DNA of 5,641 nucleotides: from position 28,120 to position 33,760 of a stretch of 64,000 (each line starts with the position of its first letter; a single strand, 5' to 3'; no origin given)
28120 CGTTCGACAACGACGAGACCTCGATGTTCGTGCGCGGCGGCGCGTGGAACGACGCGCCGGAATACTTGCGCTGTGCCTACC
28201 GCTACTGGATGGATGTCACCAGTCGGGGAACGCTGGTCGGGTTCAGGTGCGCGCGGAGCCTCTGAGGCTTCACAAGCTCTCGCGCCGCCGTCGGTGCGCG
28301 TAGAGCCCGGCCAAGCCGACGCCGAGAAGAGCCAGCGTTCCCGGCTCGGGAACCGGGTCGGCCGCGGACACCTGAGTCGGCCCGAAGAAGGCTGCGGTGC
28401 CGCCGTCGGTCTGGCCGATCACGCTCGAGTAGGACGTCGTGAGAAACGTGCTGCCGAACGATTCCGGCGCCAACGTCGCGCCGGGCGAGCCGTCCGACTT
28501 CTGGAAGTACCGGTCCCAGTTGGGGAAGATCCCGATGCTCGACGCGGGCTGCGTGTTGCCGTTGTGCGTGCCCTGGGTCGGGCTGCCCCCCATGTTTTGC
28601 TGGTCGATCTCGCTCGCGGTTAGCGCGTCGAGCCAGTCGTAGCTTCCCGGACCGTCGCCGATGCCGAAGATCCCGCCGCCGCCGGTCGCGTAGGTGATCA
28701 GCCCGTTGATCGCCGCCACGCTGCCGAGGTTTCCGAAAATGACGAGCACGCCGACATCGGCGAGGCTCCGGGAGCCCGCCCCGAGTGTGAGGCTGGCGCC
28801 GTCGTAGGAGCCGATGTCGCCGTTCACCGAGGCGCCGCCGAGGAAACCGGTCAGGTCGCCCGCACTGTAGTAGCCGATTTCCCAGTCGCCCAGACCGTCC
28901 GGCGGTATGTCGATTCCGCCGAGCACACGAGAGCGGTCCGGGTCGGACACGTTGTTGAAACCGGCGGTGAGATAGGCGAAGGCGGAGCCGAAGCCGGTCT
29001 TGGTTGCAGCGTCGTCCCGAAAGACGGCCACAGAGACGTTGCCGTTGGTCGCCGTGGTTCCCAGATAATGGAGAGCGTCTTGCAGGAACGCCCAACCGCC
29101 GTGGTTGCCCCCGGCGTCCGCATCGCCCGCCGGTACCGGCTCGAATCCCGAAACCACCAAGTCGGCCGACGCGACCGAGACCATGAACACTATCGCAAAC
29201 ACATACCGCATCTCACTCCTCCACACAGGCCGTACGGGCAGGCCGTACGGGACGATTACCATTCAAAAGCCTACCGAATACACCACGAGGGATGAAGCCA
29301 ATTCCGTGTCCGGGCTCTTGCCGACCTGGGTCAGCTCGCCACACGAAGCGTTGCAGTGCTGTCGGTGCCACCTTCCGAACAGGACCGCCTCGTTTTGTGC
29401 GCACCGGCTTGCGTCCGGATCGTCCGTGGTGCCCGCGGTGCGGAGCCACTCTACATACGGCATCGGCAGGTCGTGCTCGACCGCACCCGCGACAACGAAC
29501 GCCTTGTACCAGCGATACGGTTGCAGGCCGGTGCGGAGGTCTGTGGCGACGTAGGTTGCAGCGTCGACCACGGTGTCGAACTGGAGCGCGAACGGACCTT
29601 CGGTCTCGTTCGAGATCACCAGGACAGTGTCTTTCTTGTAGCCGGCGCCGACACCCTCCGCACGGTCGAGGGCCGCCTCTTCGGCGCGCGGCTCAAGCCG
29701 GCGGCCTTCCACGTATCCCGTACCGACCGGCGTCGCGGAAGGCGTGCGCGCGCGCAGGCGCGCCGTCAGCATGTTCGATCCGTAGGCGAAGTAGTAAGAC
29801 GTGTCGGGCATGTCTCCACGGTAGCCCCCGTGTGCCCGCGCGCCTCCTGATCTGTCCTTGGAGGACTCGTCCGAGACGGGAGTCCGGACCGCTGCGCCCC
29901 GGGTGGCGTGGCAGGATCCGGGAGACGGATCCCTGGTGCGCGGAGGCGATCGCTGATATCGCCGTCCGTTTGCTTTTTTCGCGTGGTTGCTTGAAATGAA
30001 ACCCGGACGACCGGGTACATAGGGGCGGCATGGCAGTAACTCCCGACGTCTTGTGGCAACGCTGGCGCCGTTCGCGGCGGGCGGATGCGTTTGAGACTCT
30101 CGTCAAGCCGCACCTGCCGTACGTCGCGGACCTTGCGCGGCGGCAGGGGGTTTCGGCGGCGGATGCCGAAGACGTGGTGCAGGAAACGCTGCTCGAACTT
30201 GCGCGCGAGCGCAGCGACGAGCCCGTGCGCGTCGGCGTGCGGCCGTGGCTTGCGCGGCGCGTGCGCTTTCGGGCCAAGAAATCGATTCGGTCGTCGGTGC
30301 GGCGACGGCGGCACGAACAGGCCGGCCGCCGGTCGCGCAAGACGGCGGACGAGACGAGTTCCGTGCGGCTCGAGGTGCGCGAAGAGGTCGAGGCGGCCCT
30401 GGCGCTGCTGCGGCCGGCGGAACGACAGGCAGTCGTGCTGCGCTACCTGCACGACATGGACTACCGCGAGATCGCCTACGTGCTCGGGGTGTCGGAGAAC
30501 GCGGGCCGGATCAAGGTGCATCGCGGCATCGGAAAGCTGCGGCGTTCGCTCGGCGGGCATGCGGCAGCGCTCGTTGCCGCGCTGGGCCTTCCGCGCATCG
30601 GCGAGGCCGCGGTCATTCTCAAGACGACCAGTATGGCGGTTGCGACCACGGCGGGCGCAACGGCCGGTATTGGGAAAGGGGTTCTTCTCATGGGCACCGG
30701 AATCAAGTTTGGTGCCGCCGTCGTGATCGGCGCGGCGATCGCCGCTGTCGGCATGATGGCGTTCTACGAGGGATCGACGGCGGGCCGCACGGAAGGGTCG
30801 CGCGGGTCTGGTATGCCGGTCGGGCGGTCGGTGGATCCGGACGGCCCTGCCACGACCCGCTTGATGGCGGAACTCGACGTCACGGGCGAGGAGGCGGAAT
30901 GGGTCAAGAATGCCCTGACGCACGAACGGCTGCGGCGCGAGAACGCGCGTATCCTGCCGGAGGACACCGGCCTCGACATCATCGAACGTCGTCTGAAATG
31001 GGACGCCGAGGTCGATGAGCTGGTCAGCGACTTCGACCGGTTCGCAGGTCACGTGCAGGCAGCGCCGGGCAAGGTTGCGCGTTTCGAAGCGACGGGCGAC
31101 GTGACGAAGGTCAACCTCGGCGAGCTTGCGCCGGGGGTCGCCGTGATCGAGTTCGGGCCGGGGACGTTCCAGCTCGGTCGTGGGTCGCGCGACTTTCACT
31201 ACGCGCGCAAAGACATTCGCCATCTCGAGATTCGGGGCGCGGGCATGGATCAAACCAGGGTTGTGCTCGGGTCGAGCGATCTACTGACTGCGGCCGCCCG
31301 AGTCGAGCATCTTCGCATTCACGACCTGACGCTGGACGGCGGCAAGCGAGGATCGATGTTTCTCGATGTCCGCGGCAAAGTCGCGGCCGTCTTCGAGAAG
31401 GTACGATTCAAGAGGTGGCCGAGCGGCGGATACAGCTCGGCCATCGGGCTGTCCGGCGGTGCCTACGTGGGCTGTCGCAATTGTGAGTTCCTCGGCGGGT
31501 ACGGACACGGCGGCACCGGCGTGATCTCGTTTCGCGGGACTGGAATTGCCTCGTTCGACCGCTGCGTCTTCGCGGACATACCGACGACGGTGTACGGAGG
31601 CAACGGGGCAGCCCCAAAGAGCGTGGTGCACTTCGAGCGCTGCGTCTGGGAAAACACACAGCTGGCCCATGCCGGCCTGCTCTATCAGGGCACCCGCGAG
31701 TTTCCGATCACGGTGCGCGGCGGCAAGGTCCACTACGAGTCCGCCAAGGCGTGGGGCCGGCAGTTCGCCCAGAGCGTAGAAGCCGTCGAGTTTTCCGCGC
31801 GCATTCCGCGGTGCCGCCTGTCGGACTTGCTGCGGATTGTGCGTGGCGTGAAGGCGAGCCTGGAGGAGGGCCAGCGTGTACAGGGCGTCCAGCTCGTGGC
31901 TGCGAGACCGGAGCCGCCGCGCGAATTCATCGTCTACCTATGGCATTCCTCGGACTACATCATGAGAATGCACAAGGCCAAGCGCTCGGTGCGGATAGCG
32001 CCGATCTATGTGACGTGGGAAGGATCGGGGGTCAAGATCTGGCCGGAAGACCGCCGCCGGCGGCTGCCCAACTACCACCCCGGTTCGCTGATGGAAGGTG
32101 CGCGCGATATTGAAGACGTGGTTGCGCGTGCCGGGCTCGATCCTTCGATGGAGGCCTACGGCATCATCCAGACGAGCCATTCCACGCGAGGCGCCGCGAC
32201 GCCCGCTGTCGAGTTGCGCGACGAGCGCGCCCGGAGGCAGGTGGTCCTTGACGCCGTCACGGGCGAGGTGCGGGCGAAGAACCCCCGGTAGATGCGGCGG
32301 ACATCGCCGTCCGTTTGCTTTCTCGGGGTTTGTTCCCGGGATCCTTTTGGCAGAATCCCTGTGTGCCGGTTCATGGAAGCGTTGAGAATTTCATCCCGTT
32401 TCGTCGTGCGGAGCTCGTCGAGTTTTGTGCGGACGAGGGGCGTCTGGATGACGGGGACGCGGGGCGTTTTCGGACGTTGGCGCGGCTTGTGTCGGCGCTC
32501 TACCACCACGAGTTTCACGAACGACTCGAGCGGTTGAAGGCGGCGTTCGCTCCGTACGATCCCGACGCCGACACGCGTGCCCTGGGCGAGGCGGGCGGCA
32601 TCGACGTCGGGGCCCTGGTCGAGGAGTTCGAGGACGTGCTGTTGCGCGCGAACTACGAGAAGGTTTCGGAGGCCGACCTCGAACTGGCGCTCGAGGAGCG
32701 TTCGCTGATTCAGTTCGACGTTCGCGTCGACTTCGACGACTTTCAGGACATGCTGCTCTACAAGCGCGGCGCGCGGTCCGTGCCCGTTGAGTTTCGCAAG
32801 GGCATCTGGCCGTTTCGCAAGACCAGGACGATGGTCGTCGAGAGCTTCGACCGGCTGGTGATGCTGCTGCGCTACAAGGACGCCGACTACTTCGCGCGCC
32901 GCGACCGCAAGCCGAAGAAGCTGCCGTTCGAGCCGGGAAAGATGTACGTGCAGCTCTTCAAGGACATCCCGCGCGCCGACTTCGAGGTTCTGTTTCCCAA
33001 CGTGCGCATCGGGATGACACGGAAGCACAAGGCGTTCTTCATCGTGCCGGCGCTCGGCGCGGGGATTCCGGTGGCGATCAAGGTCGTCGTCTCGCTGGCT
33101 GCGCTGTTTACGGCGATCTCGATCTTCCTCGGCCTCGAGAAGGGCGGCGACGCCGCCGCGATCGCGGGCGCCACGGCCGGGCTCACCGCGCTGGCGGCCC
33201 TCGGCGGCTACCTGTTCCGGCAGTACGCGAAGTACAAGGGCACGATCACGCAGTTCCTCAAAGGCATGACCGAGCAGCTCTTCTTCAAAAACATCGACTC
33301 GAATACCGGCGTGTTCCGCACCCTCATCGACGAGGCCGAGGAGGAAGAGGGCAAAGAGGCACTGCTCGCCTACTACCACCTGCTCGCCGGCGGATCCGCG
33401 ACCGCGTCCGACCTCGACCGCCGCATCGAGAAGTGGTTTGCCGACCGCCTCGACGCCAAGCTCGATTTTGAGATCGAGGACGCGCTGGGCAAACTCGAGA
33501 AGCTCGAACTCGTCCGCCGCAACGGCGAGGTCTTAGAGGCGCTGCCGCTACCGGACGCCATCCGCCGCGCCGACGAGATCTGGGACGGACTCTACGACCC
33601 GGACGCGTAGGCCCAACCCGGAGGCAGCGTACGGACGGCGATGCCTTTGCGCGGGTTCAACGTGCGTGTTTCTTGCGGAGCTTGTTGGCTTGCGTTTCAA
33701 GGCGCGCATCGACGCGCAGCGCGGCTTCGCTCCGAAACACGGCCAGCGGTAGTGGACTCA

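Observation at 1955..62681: Twenty exact copies of a non-palindromic 12-mer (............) concentrated at gene boundaries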

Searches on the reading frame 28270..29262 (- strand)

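Call 39: search_protein_families(library=pfam, proteins=[window:28270-29262:-], max_evalue=0.001)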
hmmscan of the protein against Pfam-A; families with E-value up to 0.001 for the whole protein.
window:28270-29262:- (330 aa): 1 family
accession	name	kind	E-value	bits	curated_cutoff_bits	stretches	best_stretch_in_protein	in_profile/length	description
PF07589.16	PEP-CTERM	-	8.3e-09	35.6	20.7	1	303-325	1-24/24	PEP-CTERM motif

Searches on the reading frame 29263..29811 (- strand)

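Call 39: search_protein_families(library=pfam, proteins=[window:29263-29811:-], max_evalue=0.001)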
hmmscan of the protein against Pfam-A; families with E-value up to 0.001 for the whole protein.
window:29263-29811:- (182 aa): 1 family
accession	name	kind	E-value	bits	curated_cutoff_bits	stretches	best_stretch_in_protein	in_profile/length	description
PF13772.11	AIG2_2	-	1.2e-08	35.8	27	1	43-123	12-83/83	AIG2-like family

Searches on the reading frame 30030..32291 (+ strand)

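Call 7: search_protein_families(library=pfam, proteins=[window:30030-32291:+])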
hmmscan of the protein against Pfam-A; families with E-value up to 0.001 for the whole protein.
window:30030-32291:+ (753 aa): 3 families
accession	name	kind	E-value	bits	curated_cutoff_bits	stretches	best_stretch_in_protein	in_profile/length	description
PF08281.18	Sigma70_r4_2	-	5.6e-12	45.6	25.7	1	117-170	1-54/54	Sigma-70, region 4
PF04542.20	Sigma70_r2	-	3.1e-09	36.9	24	1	24-91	1-70/71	Sigma-70 region 2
PF04545.22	Sigma70_r4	-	8.8e-08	32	24.1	1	123-171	1-49/50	Sigma-70, region 4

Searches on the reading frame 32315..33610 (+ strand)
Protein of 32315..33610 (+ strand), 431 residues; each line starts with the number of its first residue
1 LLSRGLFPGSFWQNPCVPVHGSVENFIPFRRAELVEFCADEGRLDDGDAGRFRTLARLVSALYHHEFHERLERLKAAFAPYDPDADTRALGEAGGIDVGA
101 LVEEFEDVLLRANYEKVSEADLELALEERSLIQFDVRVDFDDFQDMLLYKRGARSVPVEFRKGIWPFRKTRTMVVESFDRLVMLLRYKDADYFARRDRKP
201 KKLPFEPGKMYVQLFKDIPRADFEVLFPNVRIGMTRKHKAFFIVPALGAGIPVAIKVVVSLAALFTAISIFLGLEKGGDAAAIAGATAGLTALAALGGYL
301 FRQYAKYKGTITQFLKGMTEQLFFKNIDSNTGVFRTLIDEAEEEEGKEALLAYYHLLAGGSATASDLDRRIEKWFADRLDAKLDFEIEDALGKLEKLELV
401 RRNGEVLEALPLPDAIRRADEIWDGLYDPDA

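Call 7: search_protein_families(library=pfam, proteins=[window:32315-33610:+])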
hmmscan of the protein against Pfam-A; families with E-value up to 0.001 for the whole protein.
window:32315-33610:+ (431 aa): 1 family
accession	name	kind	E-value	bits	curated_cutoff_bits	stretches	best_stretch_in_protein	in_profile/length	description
PF12576.13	DUF3754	-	2.8e-30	105.5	27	1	178-332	1-137/137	Protein of unknown function (DUF3754)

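Call 52: find_homologous_proteins(query=window:32363-33610:+, max_evalue=1e-60)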
Query window:32363-33610:+ (415 aa): 136 proteins with E <= 1e-60 among 8000 candidates; the best 120 are listed.
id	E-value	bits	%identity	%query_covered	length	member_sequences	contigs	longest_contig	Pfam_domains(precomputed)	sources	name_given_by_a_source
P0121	4.1e-241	818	100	90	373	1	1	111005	PF12576.14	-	-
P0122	4.8e-202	689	77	97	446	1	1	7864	PF12576.14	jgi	-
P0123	4.9e-173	594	65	100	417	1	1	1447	PF12576.14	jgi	jgi:hypothetical protein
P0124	4.0e-168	577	63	99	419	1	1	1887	PF12576.14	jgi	-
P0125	1.1e-160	553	61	99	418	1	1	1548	PF12576.14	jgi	-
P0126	1.1e-160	553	62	100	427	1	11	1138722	PF12576.14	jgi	jgi:hypothetical protein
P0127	3.7e-158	545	60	99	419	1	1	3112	PF12576.14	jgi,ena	-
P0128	6.2e-157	541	60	99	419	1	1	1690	PF12576.14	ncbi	-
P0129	2.8e-142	492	57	99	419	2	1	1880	PF12576.14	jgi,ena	-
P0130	1.2e-140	487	56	99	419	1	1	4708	PF12576.14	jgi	jgi:triphosphoribosyl-dephospho-CoA synthetase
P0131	2.9e-138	479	55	99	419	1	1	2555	PF12576.14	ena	-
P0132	3.1e-112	393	56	80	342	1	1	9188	PF12576.14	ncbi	ncbi:MAG: TMEM143 family protein, partial [Planctomycetota bacterium]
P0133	4.1e-95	337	44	98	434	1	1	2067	PF12576.14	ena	-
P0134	1.7e-94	335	60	60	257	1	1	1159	PF12576.14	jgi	jgi:hypothetical protein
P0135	8.7e-94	333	41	100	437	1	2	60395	PF12576.14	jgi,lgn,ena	-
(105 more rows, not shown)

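Call 53: find_encoding_contigs(protein=P0122, flank=10000, max_places=2)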
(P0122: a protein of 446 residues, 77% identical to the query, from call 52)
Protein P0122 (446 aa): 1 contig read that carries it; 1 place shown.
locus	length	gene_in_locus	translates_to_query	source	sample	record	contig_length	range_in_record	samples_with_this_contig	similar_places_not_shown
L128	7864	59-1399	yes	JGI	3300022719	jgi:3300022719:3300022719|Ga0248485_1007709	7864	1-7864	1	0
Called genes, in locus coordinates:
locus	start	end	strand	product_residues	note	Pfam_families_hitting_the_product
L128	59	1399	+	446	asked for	PF12576:DUF3754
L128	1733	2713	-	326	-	PF01145:Band_7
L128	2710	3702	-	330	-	PF01145:Band_7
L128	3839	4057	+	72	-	PF00106:adh_short (weak)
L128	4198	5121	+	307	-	PF14559:TPR_19 (faint), PF13428:TPR_14 (faint), PF13414:TPR_11 (faint), PF13431:TPR_17 (faint), PF13174:TPR_6 (faint), PF00515:TPR_1 (faint), PF07719:TPR_2 (faint), PF13181:TPR_8 (faint)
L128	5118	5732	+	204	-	-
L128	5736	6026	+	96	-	PF12840:HTH_20, PF01022:HTH_5, PF13601:HTH_34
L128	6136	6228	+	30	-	-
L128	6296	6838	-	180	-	PF20398:DUF6691, PF04143:Sulf_transp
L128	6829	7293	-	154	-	PF04143:Sulf_transp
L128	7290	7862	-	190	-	PF00581:Rhodanese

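Call 54: find_encoding_contigs(protein=P0121, flank=10000, max_places=4)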
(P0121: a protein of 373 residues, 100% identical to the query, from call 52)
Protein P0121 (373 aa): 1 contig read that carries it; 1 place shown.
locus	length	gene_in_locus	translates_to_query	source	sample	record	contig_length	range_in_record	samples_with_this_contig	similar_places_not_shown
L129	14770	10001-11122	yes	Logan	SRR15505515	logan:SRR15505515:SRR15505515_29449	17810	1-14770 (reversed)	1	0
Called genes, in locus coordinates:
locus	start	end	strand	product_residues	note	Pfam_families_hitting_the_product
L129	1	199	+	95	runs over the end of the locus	-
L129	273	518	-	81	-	PF12770:CHAT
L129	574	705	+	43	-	-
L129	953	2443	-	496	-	-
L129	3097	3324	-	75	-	-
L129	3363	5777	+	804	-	PF00069:Pkinase, PF07714:PK_Tyr_Ser-Thr, PF01636:APH (weak), PF03781:FGE-sulfatase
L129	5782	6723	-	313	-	PF07589:PEP_exosort_dom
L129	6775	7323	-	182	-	PF13772:AIG2_2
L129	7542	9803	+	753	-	PF04542:Sigma70_r2, PF08281:Sigma70_r4_2, PF04545:Sigma70_r4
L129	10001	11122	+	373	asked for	PF12576:DUF3754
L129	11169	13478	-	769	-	-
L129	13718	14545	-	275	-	-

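Call 72: find_encoding_contigs(protein=P0126, flank=10000, max_places=1)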
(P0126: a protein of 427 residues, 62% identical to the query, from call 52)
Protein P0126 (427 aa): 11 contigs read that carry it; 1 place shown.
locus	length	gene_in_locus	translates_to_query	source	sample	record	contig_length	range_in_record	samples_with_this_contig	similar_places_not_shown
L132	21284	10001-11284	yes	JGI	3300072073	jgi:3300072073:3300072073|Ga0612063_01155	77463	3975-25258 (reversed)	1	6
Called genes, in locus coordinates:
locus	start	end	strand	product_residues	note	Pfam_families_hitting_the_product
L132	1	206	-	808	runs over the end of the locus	PF00672:HAMP, PF01590:GAF, PF13185:GAF_2, PF01966:HD (faint), PF13487:HD_5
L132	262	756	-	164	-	PF07963:N_methyl (weak)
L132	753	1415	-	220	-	-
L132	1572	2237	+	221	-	PF00023:Ank (faint), PF13606:Ank_3 (faint), PF12796:Ank_2, PF13857:Ank_5 (weak), PF13637:Ank_4, PF13857:Ank_5 (weak)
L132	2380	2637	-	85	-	PF00581:Rhodanese (weak)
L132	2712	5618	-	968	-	PF00675:Peptidase_M16 (weak), PF05193:Peptidase_M16_C, PF08367:M16C_assoc, PF22516:PreP_C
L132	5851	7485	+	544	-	PF01145:Band_7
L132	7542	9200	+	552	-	PF01145:Band_7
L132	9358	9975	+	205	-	PF02146:SIR2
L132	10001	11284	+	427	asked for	PF12576:DUF3754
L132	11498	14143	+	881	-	PF00675:Peptidase_M16, PF05193:Peptidase_M16_C, PF00675:Peptidase_M16, PF05193:Peptidase_M16_C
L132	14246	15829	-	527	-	PF13620:CarboxypepD_reg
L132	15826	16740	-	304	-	-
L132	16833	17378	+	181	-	PF04542:Sigma70_r2 (weak), PF13384:HTH_23 (faint), PF08281:Sigma70_r4_2, PF04545:Sigma70_r4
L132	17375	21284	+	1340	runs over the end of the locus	PF00069:Pkinase, PF07714:PK_Tyr_Ser-Thr, PF06293:Kdo (faint)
